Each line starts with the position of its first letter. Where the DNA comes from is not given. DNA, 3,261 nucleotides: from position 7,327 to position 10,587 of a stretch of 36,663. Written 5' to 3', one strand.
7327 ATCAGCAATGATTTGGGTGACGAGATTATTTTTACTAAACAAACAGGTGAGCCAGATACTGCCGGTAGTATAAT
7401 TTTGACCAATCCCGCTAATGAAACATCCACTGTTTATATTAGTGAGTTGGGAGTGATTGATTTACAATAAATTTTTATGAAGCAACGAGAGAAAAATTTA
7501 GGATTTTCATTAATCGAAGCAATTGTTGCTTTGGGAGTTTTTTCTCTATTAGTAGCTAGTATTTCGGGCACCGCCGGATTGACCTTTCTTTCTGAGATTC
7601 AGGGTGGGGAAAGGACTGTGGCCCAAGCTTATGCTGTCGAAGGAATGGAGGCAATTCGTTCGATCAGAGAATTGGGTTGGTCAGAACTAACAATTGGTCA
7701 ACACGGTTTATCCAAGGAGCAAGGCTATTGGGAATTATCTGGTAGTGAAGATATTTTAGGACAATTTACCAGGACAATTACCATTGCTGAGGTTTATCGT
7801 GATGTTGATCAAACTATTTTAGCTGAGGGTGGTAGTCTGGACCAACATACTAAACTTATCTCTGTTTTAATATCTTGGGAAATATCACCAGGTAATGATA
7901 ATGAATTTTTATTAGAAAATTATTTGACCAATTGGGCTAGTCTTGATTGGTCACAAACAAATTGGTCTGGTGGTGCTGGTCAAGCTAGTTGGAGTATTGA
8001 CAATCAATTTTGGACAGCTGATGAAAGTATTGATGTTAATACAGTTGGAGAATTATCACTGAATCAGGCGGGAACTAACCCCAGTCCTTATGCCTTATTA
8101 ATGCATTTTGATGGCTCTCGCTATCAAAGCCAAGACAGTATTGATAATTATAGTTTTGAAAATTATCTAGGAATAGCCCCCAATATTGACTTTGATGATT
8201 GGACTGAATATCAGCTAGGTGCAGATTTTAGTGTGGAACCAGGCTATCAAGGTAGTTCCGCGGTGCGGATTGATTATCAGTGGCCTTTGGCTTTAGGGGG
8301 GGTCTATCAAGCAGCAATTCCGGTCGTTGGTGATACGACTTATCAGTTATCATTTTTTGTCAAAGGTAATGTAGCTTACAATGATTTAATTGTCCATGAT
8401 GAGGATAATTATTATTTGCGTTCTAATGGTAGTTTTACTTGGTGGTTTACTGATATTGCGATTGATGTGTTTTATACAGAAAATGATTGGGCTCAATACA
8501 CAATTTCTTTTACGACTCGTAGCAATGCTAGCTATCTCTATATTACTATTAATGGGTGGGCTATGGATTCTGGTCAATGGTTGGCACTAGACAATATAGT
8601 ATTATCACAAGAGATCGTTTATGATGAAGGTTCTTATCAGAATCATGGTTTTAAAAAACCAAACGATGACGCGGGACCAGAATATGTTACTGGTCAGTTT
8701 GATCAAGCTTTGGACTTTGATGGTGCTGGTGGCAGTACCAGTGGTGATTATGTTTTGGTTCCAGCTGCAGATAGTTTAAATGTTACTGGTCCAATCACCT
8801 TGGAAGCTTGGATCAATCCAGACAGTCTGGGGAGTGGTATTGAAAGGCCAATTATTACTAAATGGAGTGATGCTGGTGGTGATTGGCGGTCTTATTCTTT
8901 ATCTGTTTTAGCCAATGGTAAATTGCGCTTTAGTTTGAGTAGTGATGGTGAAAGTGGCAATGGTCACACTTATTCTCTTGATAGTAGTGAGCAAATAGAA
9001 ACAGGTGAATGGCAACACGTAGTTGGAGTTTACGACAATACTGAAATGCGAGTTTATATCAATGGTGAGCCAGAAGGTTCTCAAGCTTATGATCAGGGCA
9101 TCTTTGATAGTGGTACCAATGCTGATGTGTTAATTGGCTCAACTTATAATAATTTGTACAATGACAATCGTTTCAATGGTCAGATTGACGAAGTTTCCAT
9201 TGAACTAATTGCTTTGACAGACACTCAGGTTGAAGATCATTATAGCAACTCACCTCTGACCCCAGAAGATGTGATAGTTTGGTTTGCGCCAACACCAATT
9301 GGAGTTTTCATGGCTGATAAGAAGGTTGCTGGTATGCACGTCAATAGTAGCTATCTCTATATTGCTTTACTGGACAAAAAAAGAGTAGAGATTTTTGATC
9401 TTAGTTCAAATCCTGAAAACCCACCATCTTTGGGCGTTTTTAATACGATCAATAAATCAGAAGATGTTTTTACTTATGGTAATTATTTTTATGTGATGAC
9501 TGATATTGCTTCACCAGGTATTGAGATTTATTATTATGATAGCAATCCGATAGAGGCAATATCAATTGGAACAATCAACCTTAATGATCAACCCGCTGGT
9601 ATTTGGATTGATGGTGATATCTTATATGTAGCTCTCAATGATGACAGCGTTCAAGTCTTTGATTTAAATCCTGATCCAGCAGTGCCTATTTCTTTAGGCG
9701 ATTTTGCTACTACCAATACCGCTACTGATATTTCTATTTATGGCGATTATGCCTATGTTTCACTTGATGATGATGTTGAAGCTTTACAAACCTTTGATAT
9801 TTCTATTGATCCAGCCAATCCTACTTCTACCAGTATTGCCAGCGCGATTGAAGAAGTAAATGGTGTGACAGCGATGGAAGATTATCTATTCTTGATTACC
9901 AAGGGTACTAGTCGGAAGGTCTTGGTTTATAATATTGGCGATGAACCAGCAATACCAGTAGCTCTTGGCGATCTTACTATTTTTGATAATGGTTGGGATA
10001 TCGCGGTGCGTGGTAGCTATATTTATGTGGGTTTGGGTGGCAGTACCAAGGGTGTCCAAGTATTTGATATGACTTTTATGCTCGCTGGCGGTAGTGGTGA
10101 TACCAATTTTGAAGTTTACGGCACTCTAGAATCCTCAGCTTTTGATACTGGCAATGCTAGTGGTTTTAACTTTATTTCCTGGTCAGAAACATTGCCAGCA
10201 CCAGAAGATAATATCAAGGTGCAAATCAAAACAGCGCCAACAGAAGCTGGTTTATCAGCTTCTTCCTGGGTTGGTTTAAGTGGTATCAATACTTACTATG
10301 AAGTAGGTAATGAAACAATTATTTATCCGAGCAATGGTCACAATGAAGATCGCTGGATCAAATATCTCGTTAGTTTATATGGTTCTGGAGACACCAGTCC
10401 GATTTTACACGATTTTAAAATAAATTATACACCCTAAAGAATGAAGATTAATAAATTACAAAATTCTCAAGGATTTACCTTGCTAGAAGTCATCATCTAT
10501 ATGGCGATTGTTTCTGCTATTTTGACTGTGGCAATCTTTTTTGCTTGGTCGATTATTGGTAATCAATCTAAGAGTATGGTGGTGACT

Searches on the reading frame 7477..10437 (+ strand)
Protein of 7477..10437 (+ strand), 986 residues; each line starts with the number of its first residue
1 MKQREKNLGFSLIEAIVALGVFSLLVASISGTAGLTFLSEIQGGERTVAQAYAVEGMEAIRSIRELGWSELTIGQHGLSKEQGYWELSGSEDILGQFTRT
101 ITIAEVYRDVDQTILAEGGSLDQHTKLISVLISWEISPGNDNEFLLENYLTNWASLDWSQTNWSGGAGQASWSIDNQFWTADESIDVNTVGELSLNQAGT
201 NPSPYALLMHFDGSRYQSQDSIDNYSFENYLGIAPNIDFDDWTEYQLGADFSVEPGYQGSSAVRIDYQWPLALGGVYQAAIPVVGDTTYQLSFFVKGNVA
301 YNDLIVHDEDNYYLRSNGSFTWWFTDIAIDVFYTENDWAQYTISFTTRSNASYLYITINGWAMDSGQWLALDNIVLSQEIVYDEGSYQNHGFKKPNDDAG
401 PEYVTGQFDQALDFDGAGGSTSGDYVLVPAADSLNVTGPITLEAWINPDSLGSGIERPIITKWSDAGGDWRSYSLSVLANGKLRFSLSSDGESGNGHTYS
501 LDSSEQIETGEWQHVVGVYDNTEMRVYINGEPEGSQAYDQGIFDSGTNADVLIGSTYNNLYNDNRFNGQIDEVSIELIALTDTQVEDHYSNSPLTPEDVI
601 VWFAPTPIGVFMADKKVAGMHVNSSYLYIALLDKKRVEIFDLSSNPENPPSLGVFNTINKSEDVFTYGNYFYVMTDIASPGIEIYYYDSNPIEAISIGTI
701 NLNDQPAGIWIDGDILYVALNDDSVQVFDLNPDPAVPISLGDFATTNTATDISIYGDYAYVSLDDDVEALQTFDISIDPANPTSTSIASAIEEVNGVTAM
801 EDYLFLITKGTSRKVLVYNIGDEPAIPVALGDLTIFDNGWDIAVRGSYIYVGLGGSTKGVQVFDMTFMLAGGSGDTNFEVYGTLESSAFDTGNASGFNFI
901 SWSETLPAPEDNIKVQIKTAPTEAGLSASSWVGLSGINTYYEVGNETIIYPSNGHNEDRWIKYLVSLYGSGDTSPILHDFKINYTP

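Call 8: search_protein_families(library=pfam, proteins=[window:7477-10437:+], max_evalue=0.001)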
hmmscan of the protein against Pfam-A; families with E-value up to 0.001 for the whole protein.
window:7477-10437:+ (986 aa): 5 families
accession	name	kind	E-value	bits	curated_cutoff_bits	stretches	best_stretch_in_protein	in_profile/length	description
PF13385.13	Laminin_G_3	-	3.9e-31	108.7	27.6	1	422-585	3-150/151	Concanavalin A-like lectin/glucanases superfamily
PF02018.23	CBM_4_9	-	6.8e-08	33.4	25.9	1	221-361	3-132/136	Carbohydrate binding domain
PF08309.17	LVIVD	-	2.4e-06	27.2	20.2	0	749-783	4-35/42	LVIVD repeat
PF02210.31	Laminin_G_2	-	0.00016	22.6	22.9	1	478-575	25-123/126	Laminin G domain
PF07963.17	N_methyl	-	0.00041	20.3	21.2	1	6-29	3-26/27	Prokaryotic N-terminal methylation motif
